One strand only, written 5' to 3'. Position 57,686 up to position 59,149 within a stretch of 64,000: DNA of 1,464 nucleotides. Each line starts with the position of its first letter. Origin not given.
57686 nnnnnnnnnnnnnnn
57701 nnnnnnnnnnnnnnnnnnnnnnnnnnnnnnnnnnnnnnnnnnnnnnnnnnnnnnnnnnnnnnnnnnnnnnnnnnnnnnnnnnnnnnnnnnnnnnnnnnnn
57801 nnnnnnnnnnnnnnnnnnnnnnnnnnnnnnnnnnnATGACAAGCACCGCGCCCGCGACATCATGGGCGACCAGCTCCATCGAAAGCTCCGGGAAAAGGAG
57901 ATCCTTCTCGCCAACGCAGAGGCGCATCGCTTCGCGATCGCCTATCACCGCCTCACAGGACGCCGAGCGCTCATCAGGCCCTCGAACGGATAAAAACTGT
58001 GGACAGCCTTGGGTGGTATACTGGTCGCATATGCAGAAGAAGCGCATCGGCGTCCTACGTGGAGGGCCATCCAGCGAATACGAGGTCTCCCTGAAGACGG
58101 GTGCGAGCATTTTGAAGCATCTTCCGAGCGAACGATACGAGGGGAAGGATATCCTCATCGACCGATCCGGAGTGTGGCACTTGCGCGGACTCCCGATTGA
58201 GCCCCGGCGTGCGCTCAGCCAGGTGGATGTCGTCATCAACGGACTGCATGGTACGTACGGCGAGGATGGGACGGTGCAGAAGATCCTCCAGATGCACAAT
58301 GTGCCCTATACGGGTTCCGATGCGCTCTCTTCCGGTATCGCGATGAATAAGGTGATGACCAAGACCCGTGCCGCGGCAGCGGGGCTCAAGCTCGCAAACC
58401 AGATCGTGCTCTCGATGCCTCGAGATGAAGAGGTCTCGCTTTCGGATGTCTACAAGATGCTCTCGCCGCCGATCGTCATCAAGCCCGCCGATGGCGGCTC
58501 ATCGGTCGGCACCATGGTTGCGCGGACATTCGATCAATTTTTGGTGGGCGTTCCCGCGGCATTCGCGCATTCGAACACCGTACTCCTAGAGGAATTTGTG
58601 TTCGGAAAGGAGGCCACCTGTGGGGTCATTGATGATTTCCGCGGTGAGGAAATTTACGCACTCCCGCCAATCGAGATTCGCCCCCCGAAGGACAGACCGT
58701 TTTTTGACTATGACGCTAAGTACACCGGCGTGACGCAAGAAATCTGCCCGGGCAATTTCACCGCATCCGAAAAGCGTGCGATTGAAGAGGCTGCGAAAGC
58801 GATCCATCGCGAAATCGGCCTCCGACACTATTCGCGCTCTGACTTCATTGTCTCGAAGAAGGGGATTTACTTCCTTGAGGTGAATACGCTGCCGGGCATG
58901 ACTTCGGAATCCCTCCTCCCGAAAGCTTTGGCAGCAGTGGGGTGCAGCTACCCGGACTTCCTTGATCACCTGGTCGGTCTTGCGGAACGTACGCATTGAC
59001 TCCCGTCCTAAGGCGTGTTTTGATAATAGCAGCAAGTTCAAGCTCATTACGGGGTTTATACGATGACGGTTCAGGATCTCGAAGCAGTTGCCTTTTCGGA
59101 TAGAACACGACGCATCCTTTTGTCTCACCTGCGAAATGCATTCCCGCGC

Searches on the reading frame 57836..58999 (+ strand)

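Call 72: search_protein_families(library=ncbifam, proteins=[window:57836-58999:+], max_evalue=0.00001)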
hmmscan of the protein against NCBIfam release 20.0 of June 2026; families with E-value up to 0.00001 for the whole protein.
window:57836-58999:+ (387 aa): 31 families (the best 25 are shown)
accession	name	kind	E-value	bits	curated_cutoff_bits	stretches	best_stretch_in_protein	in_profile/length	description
NF002378.0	PRK01372.1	subfamily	1.1e-80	270.6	243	1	66-384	4-302/305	D-alanine--D-alanine ligase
TIGR01205.1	D_ala_D_alaTIGR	subfamily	3.5e-76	256.2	245.65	1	70-383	1-317/318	D-alanine--D-alanine ligase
NF002528.0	PRK01966.1-4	subfamily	2.7e-73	246.9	262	2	126-385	96-360/366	D-alanine--D-alanine ligase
NF002527.0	PRK01966.1-3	equivalog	2.6e-64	217.5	310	1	68-380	2-325/332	D-alanine--D-alanine ligase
NF000091.3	D_ala_D_ser_VanG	exception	3.3e-59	200.5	495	2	127-382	91-342/344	D-alanine--D-serine ligase VanG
NF011170.0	PRK14572.1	equivalog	5.2e-58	196.8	489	1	130-381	89-343/351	D-alanyl-alanine synthetase A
NF002525.0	PRK01966.1-1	equivalog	1e-55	189.2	457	2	122-384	91-351/364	D-alanine--D-alanine ligase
NF011169.0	PRK14571.1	equivalog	1.4e-54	185.5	404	1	70-380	2-292/300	D-alanyl-alanine synthetase A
NF000207.3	D_ala_D_ser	equivalog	1.6e-52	178.8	520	2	126-384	86-340/342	D-alanine--D-serine ligase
NF002526.0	PRK01966.1-2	equivalog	8.6e-51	172.9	449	2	128-386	92-350/362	D-alanine--D-alanine ligase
NF000206.1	D_ala_D_lac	equivalog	2e-44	152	550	2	127-383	88-340/342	D-alanine--(R)-lactate ligase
NF012214.1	D_ala_D_ser_VanC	exception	1.4e-43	149.4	650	1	129-385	94-347/350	D-alanine--D-serine ligase VanC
NF002529.0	PRK01966.1-5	equivalog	3.1e-43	148.1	472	1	122-385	78-338/348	D-alanine--D-alanine ligase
NF000372.1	D_ala_D_lac_VanI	exception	7.4e-41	140.6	700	1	130-383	91-340/341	D-alanine--(R)-lactate ligase VanI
NF012213.0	VanC1_ser_lig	exception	1.4e-40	139.2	775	1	130-385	88-340/343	D-alanine--D-serine ligase VanC1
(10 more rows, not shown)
